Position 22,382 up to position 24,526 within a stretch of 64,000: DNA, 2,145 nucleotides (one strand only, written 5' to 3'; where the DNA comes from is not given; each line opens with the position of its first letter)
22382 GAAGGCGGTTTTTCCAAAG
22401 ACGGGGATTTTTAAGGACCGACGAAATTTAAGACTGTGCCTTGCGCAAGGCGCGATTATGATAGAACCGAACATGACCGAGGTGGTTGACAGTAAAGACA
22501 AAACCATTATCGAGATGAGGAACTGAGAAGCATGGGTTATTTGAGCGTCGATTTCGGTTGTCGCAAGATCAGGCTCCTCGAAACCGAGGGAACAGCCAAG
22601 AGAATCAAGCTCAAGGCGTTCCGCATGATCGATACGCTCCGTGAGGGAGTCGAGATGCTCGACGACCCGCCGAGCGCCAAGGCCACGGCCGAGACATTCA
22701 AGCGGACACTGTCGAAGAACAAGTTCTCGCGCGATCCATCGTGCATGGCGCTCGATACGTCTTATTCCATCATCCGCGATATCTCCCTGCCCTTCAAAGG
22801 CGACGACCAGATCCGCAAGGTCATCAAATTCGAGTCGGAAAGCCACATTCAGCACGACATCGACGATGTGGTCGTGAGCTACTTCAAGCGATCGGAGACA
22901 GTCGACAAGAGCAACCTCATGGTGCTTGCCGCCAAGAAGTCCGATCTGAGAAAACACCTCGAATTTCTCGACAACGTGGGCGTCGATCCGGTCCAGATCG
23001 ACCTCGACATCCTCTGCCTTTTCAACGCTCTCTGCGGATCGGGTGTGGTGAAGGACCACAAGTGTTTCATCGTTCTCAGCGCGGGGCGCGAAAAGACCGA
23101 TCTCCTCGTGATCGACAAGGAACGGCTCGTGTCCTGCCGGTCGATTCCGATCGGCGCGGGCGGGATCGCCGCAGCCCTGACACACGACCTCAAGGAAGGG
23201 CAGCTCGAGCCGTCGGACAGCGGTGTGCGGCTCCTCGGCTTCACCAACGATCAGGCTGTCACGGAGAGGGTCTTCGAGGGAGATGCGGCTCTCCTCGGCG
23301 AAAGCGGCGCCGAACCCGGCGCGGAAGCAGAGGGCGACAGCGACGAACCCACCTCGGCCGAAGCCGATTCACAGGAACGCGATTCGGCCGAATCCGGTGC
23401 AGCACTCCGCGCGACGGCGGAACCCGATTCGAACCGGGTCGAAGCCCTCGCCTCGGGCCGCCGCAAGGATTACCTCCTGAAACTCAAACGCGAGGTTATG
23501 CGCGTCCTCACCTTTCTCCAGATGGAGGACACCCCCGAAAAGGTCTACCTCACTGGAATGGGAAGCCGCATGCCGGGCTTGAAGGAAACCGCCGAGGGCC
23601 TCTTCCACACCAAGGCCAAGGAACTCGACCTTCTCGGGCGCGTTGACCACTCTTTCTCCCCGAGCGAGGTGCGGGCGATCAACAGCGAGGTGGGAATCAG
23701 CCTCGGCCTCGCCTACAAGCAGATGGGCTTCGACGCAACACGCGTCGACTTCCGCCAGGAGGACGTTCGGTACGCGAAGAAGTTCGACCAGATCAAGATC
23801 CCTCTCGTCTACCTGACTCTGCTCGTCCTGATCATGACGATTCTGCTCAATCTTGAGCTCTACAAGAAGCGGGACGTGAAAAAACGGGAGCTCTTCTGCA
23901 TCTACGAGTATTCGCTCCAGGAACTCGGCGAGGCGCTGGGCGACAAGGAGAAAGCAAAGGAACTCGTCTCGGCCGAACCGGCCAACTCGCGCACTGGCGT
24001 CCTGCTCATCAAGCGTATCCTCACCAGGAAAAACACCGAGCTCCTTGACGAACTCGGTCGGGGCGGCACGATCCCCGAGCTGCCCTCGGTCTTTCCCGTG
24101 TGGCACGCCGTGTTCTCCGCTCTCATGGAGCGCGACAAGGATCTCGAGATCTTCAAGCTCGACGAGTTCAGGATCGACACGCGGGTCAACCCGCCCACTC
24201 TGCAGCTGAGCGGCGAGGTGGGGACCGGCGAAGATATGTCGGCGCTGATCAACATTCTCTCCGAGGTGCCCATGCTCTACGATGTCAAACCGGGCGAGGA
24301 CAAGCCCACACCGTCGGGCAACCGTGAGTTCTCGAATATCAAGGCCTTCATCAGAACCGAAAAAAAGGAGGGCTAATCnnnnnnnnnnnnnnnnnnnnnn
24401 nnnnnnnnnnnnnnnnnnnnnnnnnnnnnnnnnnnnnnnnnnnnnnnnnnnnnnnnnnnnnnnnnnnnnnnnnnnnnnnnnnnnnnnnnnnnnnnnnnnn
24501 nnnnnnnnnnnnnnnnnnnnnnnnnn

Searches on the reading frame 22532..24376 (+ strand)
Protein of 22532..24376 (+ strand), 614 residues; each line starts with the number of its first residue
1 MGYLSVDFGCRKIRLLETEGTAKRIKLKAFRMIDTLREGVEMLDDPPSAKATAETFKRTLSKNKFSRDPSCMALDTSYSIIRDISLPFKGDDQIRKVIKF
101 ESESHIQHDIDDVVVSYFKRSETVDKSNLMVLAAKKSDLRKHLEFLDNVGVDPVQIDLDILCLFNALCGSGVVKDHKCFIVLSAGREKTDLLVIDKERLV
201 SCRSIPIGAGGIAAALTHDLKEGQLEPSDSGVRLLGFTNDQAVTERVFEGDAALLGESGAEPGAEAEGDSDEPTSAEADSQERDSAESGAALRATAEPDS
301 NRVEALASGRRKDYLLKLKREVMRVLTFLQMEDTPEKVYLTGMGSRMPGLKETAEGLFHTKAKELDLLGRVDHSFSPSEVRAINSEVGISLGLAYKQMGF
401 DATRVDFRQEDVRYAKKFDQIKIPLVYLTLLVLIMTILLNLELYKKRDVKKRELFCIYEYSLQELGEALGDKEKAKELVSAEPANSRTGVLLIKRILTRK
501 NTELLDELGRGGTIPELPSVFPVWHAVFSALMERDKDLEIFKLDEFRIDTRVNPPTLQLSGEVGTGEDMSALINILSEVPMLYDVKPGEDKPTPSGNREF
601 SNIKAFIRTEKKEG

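Call 54: search_protein_families(library=pfam, proteins=[window:22532-24376:+], max_evalue=0.001)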
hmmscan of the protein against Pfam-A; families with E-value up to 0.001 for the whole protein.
window:22532-24376:+ (614 aa): 2 families
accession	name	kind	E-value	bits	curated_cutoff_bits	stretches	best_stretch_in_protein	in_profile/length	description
PF11104.14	PilM_2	-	5.9e-11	42.3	27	1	6-208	2-211/340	Type IV pilus assembly protein PilM;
PF05134.19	T2SSL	-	9.4e-05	22.4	25.5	1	80-175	59-150/231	Type II secretion system (T2SS), protein L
